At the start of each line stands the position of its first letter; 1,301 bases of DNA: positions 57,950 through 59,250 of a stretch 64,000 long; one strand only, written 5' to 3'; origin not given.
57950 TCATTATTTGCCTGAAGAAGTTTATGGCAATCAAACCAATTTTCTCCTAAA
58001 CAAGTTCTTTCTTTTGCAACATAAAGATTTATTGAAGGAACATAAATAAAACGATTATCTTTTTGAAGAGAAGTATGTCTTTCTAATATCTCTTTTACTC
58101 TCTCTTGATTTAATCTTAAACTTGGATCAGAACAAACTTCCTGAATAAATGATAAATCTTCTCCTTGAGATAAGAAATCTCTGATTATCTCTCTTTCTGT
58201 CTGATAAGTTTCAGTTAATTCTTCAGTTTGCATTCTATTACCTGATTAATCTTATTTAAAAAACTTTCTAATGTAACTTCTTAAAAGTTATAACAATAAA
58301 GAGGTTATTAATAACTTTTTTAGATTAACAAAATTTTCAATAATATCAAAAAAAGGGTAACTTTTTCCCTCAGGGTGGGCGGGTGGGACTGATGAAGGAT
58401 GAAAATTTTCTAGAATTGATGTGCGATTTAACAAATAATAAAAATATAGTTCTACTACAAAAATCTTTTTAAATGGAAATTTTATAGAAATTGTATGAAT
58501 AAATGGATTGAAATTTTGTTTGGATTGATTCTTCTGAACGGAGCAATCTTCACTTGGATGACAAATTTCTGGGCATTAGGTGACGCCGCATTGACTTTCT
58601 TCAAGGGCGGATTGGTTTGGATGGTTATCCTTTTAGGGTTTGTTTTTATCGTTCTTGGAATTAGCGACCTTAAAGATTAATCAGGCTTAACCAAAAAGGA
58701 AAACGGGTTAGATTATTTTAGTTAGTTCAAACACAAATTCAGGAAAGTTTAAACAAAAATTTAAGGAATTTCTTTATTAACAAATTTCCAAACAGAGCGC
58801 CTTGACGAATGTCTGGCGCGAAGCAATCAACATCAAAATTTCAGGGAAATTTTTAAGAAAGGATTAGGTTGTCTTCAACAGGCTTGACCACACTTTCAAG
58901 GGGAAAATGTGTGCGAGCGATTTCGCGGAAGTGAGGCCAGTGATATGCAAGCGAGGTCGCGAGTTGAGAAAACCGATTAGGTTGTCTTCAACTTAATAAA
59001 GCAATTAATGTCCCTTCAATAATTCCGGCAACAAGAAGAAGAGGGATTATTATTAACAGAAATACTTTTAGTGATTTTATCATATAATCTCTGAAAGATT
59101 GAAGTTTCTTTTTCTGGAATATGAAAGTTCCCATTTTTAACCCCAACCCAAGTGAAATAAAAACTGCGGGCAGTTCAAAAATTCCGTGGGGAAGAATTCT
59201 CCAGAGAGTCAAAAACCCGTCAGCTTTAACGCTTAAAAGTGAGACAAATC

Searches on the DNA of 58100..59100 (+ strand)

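Call 33: search_rna_families(source=window, start=58100, end=59100, threshold=evalue, max_evalue=10, show_alignments=3)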
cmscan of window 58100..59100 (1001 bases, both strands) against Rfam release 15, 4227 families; matches with E-value up to 10: 1.
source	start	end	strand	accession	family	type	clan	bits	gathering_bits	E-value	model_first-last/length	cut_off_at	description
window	58328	58360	+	RF02929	algC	Cis-reg;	-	18.2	33.8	1.1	1-52/52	no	algC RNA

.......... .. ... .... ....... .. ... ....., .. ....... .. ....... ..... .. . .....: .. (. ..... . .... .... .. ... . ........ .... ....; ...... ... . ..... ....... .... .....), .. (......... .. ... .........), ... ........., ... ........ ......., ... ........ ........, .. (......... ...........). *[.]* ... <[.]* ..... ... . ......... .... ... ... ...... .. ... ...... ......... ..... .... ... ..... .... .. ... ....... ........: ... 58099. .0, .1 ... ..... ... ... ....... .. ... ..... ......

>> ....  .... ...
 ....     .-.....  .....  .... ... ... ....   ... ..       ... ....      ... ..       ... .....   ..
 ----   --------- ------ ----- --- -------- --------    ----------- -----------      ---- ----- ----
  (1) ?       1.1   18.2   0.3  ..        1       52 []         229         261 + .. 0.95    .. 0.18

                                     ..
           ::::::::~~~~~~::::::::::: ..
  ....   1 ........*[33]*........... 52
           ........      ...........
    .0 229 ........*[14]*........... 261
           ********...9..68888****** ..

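Call 51: build_rna_model(alignment_id=A8, structure=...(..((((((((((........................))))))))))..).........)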
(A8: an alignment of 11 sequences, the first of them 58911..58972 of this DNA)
Model R1 built from alignment A8 (11 sequences, 62 columns); structure: as given.
model positions 62; base pairs 11; branch points 0; effective number of sequences 3.47; information 0.902 bits per position. Calibrated on 0.2 Mb of random sequence (short: E-values are rough).
structure used (alignment columns):
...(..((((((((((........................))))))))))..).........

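Call 52: search_with_rna_model(model_id=R1, sources=[window, L003, L005, L006, L008, L021, L023, L029, L033, L037, L045], max_evalue=5)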
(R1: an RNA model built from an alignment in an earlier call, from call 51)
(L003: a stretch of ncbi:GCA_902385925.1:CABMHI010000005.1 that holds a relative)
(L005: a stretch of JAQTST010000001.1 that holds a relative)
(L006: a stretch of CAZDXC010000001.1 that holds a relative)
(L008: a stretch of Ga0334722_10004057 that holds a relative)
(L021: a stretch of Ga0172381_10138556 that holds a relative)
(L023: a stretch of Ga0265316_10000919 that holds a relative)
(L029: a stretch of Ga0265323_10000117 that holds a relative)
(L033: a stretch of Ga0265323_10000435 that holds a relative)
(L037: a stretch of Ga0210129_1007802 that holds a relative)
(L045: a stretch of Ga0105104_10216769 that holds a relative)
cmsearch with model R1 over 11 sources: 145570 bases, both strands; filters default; matches with E-value up to 5: 16.
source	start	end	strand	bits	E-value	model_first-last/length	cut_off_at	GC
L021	464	525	-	84.1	2.6e-28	1-62/62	no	0.53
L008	8055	8116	+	83.7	3.9e-28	1-62/62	no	0.53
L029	1058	1119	-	83.2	5.5e-28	1-62/62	no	0.53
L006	2527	2588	+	82.6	9.7e-28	1-62/62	no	0.5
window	58911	58972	+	79.3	1.7e-26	1-62/62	no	0.55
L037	1274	1335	-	78.1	4.6e-26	1-62/62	no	0.48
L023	4473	4534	-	76.1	2.7e-25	1-62/62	no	0.47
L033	7971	8032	-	76.1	2.7e-25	1-62/62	no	0.47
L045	554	615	+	75.5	4.3e-25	1-62/62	no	0.52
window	35067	35128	+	73.7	1.9e-24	1-62/62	no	0.61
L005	2882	2943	-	73.2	3.1e-24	1-62/62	no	0.45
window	27872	27933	+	68.3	2.1e-22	1-62/62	no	0.61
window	7315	7403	+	25.9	1.4e-06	1-62/62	no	0.57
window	28348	28431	+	24.9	3.3e-06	1-62/62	no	0.54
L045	450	516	-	18.6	0.00075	1-62/62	no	0.42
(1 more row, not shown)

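Call 78: search_with_rna_model(model_id=R1, sources=[L053, L054, L055], max_evalue=1)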
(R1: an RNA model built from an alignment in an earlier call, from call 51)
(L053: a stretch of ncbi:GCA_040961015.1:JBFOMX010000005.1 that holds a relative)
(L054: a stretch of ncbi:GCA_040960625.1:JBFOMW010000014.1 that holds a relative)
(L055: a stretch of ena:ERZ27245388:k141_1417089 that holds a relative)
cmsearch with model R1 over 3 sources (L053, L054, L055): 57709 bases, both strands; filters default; matches with E-value up to 1: 5.
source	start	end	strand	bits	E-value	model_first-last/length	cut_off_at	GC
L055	12372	12433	-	83.2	2.2e-28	1-62/62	no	0.53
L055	6139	6200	-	76.9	5.3e-26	1-62/62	no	0.53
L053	10017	10078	-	75.3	2e-25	1-62/62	no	0.53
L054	10026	10087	-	64.5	2.1e-21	1-62/62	no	0.52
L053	9223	9284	-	55.7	4.3e-18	1-62/62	no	0.5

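Call 91: search_with_rna_model(model_id=R1, source=window, filters=off, max_evalue=10)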
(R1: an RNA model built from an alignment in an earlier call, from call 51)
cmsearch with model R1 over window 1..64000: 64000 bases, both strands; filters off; matches with E-value up to 10: 19.
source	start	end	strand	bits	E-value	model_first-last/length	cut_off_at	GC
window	58911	58972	+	79.3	7.5e-27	1-62/62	no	0.55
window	35067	35128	+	73.7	8.6e-25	1-62/62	no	0.61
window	27872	27933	+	68.3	9.5e-23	1-62/62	no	0.61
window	53413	53477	+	24.9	1.5e-06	1-62/62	no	0.52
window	28353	28421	+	16.3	0.0024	6-52/62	no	0.52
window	21748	21800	+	14.9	0.008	1-62/62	no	0.43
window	7318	7394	+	12.7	0.054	4-53/62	no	0.55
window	54614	54647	+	12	0.094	1-62/62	no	0.24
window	7820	7863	+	11.8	0.12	1-62/62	no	0.3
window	44523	44550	+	11.3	0.17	1-62/62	no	0.39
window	24818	24865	-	9.2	1.1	1-62/62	no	0.33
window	24290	24332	-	8.9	1.3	1-62/62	no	0.37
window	20169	20223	+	7.6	4.1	1-62/62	no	0.27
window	28911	28953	-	7.6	4.4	1-62/62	no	0.35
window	41844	41892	-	7.2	5.9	1-62/62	no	0.45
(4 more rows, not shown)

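Call 107: search_with_rna_model(model_id=R1, sources=[L058, L059, L056, L003, L004], max_evalue=1)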
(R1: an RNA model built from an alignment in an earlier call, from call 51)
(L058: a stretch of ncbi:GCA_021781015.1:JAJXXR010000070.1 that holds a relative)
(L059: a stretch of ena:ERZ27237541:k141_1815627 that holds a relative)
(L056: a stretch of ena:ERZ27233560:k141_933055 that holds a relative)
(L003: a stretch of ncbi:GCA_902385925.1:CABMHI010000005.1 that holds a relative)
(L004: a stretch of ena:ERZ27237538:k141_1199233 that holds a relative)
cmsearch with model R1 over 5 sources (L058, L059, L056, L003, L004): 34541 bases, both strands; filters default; matches with E-value up to 1: 2.
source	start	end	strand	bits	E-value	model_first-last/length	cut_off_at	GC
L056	969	1030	-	68.5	4.3e-23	1-62/62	no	0.65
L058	4015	4074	-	12.9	0.024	1-62/62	no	0.5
